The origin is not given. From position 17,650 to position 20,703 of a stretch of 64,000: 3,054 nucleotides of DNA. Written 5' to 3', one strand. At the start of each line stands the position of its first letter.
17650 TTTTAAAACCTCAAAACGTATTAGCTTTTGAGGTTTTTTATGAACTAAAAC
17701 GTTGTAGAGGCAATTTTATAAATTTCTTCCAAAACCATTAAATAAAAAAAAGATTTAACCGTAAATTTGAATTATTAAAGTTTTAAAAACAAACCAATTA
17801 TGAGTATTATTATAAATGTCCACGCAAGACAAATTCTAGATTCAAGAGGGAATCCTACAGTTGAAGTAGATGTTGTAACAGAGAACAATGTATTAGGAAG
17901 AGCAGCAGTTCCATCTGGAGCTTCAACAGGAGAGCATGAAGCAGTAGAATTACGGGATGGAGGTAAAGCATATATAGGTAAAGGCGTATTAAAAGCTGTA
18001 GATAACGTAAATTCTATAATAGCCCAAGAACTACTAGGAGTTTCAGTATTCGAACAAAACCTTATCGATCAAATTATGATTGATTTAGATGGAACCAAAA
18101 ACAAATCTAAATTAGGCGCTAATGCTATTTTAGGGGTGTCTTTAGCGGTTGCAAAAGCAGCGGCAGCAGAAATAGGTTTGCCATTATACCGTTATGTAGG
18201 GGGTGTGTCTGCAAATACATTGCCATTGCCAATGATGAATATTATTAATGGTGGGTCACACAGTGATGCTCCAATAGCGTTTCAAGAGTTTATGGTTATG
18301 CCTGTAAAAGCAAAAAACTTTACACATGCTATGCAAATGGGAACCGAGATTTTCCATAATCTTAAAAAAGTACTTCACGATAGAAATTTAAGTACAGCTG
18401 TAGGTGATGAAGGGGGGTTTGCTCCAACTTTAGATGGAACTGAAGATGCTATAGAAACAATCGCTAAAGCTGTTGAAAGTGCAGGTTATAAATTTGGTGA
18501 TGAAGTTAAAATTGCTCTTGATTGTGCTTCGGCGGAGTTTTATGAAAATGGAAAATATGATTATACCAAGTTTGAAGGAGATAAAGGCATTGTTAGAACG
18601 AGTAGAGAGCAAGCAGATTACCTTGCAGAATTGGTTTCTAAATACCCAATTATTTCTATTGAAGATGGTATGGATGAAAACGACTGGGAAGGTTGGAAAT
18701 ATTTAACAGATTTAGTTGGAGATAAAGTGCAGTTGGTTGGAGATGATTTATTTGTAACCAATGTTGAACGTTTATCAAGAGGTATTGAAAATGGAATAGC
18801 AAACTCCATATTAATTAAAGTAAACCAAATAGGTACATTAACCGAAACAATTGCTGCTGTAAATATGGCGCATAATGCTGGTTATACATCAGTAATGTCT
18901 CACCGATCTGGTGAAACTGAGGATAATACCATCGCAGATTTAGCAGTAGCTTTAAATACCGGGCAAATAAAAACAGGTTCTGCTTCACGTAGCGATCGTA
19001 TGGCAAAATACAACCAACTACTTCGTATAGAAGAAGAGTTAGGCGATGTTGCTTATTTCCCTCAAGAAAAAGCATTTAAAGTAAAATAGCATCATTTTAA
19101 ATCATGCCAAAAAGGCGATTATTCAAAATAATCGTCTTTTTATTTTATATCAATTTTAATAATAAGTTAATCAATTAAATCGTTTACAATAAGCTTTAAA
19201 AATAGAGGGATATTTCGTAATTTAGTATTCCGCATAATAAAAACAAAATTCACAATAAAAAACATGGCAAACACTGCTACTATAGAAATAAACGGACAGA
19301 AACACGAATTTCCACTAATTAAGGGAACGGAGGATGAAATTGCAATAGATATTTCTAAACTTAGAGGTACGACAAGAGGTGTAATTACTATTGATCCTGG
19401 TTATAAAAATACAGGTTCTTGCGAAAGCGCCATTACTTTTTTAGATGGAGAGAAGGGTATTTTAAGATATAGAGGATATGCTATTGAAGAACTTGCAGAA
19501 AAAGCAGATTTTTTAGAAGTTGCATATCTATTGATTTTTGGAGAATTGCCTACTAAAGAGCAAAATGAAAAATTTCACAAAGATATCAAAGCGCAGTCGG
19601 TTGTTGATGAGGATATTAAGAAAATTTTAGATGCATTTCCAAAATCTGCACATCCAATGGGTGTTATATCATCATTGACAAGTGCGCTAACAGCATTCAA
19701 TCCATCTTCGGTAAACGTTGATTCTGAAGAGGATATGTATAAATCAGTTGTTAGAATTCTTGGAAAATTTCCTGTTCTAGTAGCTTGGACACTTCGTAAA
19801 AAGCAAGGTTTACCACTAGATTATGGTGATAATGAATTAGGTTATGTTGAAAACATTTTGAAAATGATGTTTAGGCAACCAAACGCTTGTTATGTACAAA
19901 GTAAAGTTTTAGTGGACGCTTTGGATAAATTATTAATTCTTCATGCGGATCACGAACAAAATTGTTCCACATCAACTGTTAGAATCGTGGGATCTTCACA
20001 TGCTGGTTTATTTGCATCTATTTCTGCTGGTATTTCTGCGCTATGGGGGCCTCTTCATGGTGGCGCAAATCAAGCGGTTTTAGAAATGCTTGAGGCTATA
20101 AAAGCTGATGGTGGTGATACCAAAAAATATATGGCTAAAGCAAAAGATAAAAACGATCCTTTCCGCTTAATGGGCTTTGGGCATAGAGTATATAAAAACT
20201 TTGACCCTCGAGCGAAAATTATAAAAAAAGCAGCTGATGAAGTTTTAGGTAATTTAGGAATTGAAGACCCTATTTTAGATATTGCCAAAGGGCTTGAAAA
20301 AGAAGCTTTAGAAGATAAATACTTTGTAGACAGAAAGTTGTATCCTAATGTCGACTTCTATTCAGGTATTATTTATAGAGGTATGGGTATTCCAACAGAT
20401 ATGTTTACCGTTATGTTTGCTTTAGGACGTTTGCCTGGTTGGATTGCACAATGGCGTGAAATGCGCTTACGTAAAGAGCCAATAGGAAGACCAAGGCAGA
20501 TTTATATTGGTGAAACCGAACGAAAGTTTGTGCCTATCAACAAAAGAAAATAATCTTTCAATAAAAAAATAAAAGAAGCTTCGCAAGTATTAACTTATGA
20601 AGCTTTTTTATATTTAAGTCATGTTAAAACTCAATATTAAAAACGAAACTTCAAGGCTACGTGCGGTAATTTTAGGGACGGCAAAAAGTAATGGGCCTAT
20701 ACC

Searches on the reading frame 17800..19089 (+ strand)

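Call 16: search_protein_families(library=ncbifam, proteins=[window:17800-19089:+], max_evalue=1e-10)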
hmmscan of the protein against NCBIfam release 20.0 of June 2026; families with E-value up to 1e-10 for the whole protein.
window:17800-19089:+ (429 aa): 2 families
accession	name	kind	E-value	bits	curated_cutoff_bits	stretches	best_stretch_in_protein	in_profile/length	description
TIGR01060.2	eno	equivalog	1.1e-203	676.6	300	1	4-427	1-423/425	phosphopyruvate hydratase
NF006223.0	PRK08350.1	equivalog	1.5e-32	113.3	624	1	1-152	1-138/341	hypothetical protein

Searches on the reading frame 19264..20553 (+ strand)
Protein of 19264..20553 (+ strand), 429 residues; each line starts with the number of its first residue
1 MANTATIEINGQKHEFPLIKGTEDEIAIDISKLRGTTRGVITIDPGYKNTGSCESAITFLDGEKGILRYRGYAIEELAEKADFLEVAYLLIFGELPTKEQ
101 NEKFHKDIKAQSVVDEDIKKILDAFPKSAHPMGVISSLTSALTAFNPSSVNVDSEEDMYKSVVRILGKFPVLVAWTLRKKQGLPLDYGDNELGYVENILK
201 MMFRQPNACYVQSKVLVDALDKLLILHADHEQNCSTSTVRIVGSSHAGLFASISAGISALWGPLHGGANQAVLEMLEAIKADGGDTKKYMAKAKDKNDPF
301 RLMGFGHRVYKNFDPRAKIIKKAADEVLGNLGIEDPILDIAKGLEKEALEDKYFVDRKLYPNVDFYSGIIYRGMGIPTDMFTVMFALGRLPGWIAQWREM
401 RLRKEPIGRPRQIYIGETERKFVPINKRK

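Call 16: search_protein_families(library=ncbifam, proteins=[window:19264-20553:+], max_evalue=1e-10)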
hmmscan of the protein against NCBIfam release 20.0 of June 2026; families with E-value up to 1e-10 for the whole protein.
window:19264-20553:+ (429 aa): 20 families
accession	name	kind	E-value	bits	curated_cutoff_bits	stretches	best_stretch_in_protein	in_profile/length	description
NF004126.0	PRK05614.1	equivalog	9.8e-183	607.5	505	1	4-428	5-430/430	citrate synthase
TIGR01798.1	cit_synth_I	equivalog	1.7e-159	531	485.15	1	12-421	2-411/412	citrate synthase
NF010639.0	PRK14036.1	equivalog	8.4e-103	344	502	1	42-428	5-378/379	citrate synthase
TIGR01800.1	cit_synth_II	subfamily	7.8e-100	334.2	421.3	1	50-428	6-368/368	2-methylcitrate synthase/citrate synthase II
NF041157.1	Cit_synThplmales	equivalog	1.7e-95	320.3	590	1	43-429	4-377/377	citrate synthase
NF041301.1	Cit_synth_Halo_CitZ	equivalog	1.7e-84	284.1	550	1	52-428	14-379/379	citrate synthase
NF010640.0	PRK14037.1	subfamily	5.5e-82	275.6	504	1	43-428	4-377/377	citrate synthase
NF010636.0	PRK14033.1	equivalog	1.2e-80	271.1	479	1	54-423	20-373/376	bifunctional 2-methylcitrate synthase/citrate synthase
NF010638.0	PRK14035.1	equivalog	1.7e-80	270.6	572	1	46-428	7-372/372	citrate synthase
NF010637.0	PRK14034.1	equivalog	3.1e-76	256.7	594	1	65-428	23-371/372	citrate synthase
NF009006.1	PRK12351.1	equivalog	4.1e-72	242.7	550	1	66-428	29-376/376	bifunctional 2-methylcitrate synthase/citrate synthase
NF009005.0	PRK12350.1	subfamily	8.9e-64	216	332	1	44-421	5-354/366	citrate synthase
NF009004.0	PRK12349.1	equivalog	2.8e-62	210.7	508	1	44-419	8-368/372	citrate synthase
NF010635.0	PRK14032.1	subfamily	7.8e-60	202.7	426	1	63-428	65-448/448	citrate synthase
NF007128.0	PRK09569.1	subfamily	2.8e-48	164.6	344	1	46-419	41-428/437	citrate (Si)-synthase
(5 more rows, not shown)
